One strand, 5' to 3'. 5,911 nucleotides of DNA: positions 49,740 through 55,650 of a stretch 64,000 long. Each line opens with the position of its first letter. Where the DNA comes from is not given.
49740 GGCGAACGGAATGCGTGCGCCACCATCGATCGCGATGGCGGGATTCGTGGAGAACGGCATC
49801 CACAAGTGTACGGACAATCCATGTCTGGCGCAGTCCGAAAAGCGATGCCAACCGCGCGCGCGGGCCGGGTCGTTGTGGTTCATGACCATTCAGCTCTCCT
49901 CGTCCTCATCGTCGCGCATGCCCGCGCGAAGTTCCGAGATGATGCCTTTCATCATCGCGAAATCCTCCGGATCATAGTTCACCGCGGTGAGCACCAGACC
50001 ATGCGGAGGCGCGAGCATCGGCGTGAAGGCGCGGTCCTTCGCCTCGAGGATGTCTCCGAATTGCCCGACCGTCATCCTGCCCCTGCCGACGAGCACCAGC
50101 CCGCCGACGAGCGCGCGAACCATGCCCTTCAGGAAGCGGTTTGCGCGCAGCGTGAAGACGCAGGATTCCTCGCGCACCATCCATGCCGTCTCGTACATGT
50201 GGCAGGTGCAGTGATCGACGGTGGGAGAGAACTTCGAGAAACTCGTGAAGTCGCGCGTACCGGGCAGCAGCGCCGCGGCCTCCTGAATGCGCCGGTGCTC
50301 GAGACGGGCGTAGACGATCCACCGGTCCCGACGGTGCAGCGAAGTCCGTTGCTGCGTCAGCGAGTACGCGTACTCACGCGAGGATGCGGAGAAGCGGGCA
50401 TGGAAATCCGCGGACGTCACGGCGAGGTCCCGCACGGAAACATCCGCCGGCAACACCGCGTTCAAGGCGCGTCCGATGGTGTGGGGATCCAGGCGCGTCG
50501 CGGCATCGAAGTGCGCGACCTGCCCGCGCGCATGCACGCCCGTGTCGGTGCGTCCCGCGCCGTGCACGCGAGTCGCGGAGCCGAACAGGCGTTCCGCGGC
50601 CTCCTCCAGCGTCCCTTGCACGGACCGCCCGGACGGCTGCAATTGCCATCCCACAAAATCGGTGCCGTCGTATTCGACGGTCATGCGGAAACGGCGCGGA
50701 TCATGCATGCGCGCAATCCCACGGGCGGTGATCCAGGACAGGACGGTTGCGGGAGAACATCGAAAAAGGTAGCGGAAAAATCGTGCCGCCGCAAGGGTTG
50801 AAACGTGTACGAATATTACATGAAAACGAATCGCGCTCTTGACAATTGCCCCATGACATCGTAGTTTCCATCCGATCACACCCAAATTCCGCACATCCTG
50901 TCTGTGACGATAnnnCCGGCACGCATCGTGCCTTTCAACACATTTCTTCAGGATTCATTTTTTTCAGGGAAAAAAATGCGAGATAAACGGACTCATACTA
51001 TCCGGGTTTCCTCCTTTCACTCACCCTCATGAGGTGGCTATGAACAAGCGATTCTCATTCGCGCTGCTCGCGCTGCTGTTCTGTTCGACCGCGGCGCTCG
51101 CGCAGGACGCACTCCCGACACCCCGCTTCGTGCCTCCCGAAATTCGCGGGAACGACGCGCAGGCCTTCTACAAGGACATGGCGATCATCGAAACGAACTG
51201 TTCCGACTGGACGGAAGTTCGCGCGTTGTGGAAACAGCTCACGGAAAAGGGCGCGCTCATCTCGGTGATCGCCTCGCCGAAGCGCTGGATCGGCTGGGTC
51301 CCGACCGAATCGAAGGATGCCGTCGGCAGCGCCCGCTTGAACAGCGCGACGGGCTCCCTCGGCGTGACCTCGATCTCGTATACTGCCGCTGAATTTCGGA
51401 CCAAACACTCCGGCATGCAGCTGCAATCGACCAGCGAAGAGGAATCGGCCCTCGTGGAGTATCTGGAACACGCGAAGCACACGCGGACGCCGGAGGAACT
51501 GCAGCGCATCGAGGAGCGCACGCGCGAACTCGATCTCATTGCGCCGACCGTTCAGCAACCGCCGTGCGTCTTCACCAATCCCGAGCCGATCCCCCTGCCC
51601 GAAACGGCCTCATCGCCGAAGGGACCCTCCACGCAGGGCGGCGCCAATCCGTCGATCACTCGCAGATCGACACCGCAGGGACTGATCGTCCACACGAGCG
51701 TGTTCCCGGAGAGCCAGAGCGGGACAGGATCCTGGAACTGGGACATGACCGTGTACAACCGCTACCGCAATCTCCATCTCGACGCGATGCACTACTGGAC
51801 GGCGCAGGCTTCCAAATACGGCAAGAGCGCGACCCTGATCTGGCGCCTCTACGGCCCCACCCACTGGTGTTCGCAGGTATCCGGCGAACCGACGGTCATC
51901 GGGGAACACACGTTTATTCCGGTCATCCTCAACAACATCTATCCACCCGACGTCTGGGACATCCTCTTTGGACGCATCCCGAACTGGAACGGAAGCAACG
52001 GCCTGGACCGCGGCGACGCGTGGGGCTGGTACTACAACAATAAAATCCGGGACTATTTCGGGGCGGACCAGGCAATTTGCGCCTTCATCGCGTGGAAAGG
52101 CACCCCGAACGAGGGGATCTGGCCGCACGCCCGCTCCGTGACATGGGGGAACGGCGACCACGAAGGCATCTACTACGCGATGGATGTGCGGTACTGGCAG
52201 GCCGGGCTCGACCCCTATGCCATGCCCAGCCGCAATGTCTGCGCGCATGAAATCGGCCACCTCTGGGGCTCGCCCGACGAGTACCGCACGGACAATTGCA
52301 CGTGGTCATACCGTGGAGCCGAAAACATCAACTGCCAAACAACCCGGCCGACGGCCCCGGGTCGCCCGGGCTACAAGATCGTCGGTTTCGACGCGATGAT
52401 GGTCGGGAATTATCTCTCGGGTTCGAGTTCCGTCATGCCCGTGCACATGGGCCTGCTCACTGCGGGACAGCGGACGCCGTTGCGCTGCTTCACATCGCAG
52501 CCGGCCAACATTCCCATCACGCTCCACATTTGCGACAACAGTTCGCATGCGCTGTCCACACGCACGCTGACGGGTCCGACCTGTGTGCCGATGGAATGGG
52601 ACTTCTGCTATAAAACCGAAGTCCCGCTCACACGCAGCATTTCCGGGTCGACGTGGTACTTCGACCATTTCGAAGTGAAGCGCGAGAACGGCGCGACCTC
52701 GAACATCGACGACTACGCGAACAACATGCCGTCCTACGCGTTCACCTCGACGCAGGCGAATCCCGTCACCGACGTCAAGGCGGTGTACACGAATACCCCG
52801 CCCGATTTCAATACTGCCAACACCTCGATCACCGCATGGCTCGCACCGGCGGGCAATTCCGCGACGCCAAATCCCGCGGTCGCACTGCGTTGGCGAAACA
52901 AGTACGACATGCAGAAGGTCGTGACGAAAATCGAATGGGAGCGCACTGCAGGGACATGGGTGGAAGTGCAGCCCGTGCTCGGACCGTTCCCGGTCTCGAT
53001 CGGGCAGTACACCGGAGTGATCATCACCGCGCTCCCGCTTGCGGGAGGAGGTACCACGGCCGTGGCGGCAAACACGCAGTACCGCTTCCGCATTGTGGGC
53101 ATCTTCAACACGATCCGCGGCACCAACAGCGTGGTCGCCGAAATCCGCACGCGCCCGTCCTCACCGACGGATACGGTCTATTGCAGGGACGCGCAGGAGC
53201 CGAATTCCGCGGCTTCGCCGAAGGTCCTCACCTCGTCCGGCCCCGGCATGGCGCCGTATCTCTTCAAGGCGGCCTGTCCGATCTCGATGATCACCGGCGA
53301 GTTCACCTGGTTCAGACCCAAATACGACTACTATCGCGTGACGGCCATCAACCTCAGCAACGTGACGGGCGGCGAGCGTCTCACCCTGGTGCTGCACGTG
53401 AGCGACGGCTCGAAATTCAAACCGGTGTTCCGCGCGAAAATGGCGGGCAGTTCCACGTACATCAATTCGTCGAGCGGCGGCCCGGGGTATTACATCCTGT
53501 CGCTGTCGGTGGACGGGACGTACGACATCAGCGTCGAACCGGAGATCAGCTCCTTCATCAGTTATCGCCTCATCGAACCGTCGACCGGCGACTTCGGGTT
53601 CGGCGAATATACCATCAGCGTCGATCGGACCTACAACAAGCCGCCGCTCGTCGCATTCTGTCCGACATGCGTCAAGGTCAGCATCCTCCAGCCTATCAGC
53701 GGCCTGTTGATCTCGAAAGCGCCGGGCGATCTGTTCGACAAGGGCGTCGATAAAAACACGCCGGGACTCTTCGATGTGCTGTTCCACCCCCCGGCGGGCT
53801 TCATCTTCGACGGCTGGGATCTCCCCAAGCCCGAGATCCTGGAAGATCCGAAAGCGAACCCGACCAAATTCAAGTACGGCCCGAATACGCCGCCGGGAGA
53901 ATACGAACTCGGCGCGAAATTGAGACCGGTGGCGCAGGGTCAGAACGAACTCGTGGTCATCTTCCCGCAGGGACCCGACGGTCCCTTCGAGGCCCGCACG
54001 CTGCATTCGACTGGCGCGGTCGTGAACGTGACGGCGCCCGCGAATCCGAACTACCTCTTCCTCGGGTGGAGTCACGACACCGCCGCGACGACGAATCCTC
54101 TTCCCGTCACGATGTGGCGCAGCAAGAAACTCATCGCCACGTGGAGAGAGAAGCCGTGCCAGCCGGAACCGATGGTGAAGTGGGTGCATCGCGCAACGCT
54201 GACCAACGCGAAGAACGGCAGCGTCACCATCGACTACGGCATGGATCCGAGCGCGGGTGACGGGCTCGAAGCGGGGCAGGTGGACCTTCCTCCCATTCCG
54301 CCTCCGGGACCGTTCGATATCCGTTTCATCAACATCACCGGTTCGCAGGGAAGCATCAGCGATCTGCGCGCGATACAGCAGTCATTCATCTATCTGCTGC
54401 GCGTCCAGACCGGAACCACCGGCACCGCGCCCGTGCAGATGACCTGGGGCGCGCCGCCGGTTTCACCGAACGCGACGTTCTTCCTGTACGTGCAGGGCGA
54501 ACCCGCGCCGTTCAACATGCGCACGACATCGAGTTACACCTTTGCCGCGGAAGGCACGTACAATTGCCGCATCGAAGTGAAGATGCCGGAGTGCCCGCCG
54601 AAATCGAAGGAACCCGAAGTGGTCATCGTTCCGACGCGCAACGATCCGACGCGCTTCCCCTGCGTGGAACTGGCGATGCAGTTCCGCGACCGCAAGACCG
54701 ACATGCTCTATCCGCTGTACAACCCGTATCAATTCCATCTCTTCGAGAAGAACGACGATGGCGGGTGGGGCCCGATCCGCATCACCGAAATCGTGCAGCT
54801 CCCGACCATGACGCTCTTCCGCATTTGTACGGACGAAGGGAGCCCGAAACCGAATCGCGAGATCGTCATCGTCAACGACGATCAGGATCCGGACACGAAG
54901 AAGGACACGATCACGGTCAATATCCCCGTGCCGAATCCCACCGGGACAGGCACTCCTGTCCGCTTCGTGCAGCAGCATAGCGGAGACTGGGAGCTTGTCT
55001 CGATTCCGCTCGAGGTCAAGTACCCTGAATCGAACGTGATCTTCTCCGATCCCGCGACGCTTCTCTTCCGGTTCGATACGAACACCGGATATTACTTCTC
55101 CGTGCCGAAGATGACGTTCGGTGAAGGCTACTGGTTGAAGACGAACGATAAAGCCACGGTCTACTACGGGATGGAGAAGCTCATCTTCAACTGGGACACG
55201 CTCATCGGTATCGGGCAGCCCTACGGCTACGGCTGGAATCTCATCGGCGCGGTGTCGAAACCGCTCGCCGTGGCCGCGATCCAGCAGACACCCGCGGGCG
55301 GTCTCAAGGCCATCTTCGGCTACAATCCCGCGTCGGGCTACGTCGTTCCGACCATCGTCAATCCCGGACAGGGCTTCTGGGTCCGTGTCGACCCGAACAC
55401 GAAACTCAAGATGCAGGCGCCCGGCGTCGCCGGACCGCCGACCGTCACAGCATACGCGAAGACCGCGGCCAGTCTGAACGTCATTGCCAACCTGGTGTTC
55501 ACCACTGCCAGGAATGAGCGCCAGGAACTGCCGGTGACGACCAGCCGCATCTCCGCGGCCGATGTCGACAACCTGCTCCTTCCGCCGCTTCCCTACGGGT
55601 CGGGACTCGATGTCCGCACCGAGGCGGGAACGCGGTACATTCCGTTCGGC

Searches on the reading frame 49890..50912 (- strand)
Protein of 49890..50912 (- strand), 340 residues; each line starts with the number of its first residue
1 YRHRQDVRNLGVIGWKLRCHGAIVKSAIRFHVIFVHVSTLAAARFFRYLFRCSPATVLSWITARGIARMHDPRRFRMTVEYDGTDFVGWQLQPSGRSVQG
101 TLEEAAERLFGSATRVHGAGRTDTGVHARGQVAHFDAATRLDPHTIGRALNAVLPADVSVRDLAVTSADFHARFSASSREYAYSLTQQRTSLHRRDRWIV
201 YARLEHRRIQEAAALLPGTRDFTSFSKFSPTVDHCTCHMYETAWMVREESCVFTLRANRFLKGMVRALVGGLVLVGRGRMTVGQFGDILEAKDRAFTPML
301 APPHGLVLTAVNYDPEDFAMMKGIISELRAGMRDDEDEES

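Call 27: search_protein_families(library=pfam, proteins=[window:49890-50912:-], max_evalue=0.001)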
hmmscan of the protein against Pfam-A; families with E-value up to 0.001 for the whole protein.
window:49890-50912:- (340 aa): 1 family
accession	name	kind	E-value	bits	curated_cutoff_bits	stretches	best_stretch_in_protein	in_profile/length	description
PF01416.25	PseudoU_synth_1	-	2.3e-34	118.5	23.3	2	212-314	1-108/108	tRNA pseudouridine synthase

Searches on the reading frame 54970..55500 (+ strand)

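Call 12: search_protein_families(library=pfam, proteins=[window:54970-55500:+], max_evalue=10)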
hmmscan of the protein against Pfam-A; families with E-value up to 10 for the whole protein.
window:54970-55500:+ (177 aa): 1 family
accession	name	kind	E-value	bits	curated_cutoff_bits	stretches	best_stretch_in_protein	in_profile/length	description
PF17780.6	OCRE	-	0.027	14.9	24.7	1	33-43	5-15/52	OCRE domain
